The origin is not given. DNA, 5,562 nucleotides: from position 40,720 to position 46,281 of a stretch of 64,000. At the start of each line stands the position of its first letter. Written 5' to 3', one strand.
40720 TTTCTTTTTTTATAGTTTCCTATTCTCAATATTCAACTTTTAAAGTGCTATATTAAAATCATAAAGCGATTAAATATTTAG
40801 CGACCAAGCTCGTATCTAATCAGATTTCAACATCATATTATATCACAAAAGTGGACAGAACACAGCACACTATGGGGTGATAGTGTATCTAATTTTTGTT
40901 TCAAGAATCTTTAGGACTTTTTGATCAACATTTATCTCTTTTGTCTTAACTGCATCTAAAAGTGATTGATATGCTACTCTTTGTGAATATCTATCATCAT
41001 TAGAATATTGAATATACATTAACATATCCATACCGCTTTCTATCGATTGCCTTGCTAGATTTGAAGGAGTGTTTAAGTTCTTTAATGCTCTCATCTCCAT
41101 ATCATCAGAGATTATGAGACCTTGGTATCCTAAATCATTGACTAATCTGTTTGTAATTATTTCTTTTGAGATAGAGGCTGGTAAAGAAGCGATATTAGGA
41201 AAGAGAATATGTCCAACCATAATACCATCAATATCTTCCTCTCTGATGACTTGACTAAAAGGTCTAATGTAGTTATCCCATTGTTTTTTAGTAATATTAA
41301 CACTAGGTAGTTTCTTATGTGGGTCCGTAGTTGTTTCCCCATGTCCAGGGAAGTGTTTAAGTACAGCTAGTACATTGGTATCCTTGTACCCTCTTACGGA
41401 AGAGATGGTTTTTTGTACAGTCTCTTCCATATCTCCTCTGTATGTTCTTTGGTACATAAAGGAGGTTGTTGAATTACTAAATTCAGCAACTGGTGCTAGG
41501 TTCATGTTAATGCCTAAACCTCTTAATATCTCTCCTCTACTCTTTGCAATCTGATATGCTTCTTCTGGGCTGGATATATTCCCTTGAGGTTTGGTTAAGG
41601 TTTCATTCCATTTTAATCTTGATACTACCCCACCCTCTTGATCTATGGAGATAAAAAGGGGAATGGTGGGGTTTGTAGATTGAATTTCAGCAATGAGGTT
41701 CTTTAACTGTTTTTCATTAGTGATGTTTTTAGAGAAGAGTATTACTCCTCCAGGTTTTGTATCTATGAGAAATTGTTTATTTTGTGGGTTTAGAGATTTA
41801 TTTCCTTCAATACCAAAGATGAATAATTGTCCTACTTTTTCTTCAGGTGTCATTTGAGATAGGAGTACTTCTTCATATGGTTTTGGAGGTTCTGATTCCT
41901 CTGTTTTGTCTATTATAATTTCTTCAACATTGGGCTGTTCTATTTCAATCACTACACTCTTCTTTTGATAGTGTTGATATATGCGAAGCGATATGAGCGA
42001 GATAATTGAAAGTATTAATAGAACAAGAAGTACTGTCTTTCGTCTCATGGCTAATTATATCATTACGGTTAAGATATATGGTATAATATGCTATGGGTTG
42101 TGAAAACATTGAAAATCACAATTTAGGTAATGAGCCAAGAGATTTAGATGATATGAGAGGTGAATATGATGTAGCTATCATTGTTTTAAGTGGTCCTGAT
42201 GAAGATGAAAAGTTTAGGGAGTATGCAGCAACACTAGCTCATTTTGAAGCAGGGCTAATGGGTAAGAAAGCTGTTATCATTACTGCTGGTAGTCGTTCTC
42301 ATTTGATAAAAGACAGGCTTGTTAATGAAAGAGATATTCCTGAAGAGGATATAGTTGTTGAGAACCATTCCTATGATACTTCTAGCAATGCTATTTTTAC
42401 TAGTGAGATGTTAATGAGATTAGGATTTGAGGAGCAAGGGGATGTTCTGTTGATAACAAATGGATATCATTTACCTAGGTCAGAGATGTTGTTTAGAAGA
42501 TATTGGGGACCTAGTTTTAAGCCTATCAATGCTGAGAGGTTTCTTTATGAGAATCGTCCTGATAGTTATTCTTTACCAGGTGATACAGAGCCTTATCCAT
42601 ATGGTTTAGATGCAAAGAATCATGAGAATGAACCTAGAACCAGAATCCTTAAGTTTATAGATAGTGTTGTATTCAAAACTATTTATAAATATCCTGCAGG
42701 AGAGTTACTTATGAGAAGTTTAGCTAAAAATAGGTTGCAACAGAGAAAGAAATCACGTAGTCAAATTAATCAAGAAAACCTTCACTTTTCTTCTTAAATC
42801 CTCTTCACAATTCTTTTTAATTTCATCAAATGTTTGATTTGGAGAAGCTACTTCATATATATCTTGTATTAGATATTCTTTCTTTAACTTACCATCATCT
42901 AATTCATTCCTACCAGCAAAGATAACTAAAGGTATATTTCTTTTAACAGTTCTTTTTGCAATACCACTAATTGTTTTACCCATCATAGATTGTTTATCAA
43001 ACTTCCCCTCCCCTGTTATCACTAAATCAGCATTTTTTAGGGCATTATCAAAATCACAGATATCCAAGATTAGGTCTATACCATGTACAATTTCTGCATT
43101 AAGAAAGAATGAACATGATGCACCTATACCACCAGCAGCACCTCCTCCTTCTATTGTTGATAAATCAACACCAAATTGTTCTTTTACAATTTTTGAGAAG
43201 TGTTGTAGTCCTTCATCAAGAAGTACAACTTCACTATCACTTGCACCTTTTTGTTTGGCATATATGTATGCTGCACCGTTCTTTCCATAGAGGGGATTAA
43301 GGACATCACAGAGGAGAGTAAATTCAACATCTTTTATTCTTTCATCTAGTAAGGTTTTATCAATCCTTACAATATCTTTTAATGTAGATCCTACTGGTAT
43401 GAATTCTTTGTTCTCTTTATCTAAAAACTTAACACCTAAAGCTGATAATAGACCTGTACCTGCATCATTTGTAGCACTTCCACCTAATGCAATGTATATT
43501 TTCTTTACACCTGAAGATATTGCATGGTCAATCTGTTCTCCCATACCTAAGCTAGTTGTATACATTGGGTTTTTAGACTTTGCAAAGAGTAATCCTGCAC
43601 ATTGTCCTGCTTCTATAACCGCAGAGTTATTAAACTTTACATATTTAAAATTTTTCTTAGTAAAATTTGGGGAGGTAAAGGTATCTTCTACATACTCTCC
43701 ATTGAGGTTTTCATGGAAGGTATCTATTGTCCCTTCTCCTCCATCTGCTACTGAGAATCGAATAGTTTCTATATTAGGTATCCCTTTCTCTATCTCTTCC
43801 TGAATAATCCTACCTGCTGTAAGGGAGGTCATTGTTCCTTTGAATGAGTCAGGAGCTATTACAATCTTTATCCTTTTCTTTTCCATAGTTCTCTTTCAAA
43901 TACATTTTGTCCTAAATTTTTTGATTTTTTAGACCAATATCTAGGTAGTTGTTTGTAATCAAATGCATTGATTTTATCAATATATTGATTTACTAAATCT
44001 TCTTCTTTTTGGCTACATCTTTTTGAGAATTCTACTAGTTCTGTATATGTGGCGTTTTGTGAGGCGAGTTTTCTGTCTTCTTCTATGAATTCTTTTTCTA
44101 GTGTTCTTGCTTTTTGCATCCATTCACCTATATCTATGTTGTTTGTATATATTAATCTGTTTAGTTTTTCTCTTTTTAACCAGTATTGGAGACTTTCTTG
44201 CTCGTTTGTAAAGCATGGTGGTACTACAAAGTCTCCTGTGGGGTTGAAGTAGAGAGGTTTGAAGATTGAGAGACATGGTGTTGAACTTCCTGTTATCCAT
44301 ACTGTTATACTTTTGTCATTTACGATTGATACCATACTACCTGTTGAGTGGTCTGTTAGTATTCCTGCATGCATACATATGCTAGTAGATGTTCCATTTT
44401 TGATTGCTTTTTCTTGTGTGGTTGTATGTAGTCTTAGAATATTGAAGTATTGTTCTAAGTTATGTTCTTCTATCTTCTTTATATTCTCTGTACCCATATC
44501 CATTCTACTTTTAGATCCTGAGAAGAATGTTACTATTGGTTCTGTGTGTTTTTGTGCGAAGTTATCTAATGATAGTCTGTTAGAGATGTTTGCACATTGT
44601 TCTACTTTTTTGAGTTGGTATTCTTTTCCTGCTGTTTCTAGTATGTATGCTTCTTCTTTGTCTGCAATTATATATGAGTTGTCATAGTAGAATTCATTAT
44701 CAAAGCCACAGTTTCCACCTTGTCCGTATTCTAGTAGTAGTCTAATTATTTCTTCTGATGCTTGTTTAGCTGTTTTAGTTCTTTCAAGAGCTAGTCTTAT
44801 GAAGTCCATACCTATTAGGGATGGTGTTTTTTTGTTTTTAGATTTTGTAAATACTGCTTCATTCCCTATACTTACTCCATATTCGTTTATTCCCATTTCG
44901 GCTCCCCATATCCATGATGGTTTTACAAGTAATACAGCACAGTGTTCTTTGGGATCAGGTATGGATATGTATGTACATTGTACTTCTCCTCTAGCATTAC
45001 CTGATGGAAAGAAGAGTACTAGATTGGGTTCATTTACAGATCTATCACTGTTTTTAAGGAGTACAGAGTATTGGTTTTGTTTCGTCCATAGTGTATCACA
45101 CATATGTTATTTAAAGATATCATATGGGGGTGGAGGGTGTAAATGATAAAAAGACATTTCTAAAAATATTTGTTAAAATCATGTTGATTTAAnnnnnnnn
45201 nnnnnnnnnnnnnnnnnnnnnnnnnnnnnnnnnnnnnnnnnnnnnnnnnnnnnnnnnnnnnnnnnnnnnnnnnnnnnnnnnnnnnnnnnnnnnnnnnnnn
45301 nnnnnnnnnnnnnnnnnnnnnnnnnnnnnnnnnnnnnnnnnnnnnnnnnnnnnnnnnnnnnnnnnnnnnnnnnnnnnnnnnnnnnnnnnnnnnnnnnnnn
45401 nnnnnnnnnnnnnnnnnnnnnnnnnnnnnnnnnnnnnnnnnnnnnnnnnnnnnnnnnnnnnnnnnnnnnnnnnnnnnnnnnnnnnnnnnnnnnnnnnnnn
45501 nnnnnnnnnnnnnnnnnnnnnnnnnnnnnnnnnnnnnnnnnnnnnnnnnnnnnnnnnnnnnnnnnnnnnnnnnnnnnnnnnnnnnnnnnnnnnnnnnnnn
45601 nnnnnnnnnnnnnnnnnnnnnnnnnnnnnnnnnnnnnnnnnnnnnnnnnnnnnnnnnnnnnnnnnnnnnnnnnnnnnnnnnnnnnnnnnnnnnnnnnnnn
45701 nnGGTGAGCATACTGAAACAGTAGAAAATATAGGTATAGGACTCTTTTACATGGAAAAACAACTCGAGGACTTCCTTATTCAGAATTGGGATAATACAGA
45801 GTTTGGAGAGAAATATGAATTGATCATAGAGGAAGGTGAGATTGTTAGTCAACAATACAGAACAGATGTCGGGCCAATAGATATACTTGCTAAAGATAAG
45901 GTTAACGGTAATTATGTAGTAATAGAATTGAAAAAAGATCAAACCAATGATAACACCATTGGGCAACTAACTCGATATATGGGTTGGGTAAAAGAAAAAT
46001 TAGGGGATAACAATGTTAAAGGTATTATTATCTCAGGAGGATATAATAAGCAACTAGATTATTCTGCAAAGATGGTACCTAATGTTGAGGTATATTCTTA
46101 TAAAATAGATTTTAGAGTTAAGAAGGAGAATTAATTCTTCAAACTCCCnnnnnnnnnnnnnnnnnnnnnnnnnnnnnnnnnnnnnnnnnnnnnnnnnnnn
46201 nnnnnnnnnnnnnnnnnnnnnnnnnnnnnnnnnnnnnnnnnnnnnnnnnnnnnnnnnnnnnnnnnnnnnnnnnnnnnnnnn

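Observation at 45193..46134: Fusion of a PWI-motif (McrB-N/DUF3578-like) domain to a NucS/DUF91-like PD-(D/E)xK nuclease: candidate modification-dependent restriction enzyme at the edge of an orphan-gene block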

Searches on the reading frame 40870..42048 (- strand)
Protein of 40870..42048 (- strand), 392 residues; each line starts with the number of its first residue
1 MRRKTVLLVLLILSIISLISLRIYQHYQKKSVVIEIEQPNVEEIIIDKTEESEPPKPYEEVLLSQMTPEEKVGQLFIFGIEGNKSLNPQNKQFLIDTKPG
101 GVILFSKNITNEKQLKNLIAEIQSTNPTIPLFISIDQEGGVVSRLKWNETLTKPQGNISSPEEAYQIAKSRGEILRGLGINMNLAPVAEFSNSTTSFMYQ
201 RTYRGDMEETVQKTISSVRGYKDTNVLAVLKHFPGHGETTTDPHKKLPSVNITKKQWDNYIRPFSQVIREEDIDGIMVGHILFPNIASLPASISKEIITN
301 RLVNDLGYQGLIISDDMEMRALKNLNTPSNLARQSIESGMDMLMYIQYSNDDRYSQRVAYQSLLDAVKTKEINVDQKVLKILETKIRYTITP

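Call 21: search_protein_families(library=pfam, proteins=[window:40870-42048:-], max_evalue=0.01)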
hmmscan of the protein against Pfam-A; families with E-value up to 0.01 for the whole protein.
window:40870-42048:- (392 aa): 1 family
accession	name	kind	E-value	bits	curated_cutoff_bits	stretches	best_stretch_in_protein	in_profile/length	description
PF00933.27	Glyco_hydro_3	-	1.6e-58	199.1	27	1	69-382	3-314/316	Glycosyl hydrolase family 3 N terminal domain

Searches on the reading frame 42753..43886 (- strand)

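Call 21: search_protein_families(library=pfam, proteins=[window:42753-43886:-], max_evalue=0.01)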
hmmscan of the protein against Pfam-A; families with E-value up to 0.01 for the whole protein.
window:42753-43886:- (377 aa): 1 family
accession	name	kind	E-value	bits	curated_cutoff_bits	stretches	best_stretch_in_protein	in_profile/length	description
PF02595.20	Gly_kinase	-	1.6e-118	396.3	23.3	1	8-369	1-365/372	Glycerate kinase family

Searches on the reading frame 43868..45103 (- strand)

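Call 21: search_protein_families(library=pfam, proteins=[window:43868-45103:-], max_evalue=0.01)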
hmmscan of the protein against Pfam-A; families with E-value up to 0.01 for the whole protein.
window:43868-45103:- (411 aa): 2 families
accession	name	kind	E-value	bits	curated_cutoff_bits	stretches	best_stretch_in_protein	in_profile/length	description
PF03417.21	AAT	-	5.2e-05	23.5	23.2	1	61-224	38-182/225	Acyl-coenzyme A:6-aminopenicillanic acid acyl-transferase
PF03577.20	Peptidase_C69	-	0.0098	15.4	23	0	82-186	100-197/402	Peptidase family C69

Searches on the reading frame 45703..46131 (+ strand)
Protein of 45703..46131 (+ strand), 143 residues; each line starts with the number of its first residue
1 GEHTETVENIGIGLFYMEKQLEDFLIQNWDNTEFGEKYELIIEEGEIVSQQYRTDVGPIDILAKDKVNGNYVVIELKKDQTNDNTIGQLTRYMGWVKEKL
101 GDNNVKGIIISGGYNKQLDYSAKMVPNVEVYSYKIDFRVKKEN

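Call 53: search_solved_structures(query=window:45715-46131:+, max_evalue=1, show_alignments=4)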
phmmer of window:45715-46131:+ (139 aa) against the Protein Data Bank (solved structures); distinct sequences matched with E-value up to 1: 3.
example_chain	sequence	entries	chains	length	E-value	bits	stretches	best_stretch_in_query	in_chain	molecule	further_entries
2vld_A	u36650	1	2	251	3.2e-06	30.6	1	37-108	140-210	Endonuclease NucS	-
5gke_A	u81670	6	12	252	0.001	22.5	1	34-108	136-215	Endonuclease EndoMS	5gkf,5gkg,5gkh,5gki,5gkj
4r5q_A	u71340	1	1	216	0.44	13.9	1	31-97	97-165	CRISPR-associated exonuclease, Cas4 family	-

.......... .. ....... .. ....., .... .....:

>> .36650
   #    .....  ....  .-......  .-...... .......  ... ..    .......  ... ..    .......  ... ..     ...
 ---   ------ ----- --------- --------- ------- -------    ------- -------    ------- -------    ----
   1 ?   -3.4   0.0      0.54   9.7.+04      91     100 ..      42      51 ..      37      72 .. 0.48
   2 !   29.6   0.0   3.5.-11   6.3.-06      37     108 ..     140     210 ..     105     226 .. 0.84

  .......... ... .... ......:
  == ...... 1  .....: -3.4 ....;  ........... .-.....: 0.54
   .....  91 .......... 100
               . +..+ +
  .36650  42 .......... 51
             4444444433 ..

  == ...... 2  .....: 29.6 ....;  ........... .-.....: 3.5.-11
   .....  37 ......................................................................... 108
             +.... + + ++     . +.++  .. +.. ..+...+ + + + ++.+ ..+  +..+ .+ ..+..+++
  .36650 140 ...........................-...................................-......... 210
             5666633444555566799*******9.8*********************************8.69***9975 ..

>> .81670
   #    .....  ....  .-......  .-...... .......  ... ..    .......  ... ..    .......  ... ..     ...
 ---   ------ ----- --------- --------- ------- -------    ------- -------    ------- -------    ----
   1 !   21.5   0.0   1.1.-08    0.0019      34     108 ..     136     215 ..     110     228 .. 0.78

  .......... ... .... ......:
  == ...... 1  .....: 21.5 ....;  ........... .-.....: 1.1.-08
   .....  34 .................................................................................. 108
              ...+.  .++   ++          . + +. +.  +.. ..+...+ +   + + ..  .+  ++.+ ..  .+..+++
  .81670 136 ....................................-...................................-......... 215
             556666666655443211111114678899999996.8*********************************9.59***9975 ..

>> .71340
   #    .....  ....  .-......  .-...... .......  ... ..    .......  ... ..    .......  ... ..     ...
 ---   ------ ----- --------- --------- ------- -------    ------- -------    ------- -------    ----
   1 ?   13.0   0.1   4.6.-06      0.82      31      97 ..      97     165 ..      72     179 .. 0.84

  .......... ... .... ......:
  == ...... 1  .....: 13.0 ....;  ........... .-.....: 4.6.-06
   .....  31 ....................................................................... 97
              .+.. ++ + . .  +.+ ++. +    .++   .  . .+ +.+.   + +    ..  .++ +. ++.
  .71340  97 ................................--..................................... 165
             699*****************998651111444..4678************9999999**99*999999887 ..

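Call 59: search_protein_representatives(protein=window:45703-46131:+)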
Query: 143 residues. Proteins with E-value up to 0.001 (for the whole library): 2808; up to 1e-10: 1183; up to 1e-30: 39. The best 150 are listed.
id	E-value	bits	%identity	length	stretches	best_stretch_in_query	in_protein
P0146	2.6e-49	183.2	64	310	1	14-139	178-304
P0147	1.8e-45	170.7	60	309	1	11-139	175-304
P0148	3.9e-45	169.6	61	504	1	14-140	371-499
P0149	4.3e-45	169.5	55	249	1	10-141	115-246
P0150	7.5e-43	162.2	57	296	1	14-140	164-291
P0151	1.5e-42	161.3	59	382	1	9-141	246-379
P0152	7.8e-42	158.9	58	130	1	17-139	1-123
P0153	2.4e-41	157.3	60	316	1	13-141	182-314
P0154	2.4e-41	157.3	57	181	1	14-143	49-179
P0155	3.1e-41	157.0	57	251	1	7-140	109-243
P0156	6.8e-41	155.9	59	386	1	11-143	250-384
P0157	3.5e-40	153.6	58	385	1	8-139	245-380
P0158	2.2e-39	151.0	55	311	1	12-142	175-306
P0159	4.2e-39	150.1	54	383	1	15-141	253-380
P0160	5.2e-39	149.8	56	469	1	14-140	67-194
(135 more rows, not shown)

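Call 61: search_protein_families(library=pfam, alignment_id=A4, max_evalue=0.001)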
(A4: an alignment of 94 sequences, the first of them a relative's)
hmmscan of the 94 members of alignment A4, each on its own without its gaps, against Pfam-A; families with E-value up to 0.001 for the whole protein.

A. member 1, P0146 (310 aa): 2 families
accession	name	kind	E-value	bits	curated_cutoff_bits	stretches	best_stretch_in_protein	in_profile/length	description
PF01939.22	NucS_C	-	2.6e-14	53.7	24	1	200-279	11-88/124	Endonuclease NucS C-terminal domain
PF06250.17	YhcG_C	-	3.3e-06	27.5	32.5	1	180-299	19-141/157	YhcG PDDEXK nuclease domain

B. families by the number of members that match (of 94 scanned): 20 families
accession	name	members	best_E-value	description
PF01939.22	NucS_C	94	2.2e-14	Endonuclease NucS C-terminal domain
PF06250.17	YhcG_C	85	1.1e-10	YhcG PDDEXK nuclease domain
PF14281.12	PDDEXK_4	21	4.7e-07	PD-(D/E)XK nuclease superfamily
PF13588.12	HSDR_N_2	8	1.2e-06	Type I restriction enzyme R protein N terminus (HSDR_N)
PF12102.13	MrcB_N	4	2.4e-15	MrcB-like, N-terminal domain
PF24706.1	DUF7669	3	1e-14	Domain of unknown function (DUF7669)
PF14338.12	Mrr_N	2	5.2e-23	Mrr N-terminal domain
PF01878.24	EVE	2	2.5e-06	EVE domain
PF03462.23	PCRF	1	8.7e-08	PCRF domain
PF02796.21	HTH_7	1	1.9e-07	Helix-turn-helix domain of resolvase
PF13384.12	HTH_23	1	2.9e-07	Homeodomain-like domain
PF13936.12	HTH_38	1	5.3e-07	Helix-turn-helix domain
PF06056.18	Terminase_5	1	3.1e-06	Putative ATPase subunit of terminase (gpP-like)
PF02021.23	UPF0102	1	4e-06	Uncharacterised protein family UPF0102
PF02706.20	Wzz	1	5.9e-05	Chain length determinant protein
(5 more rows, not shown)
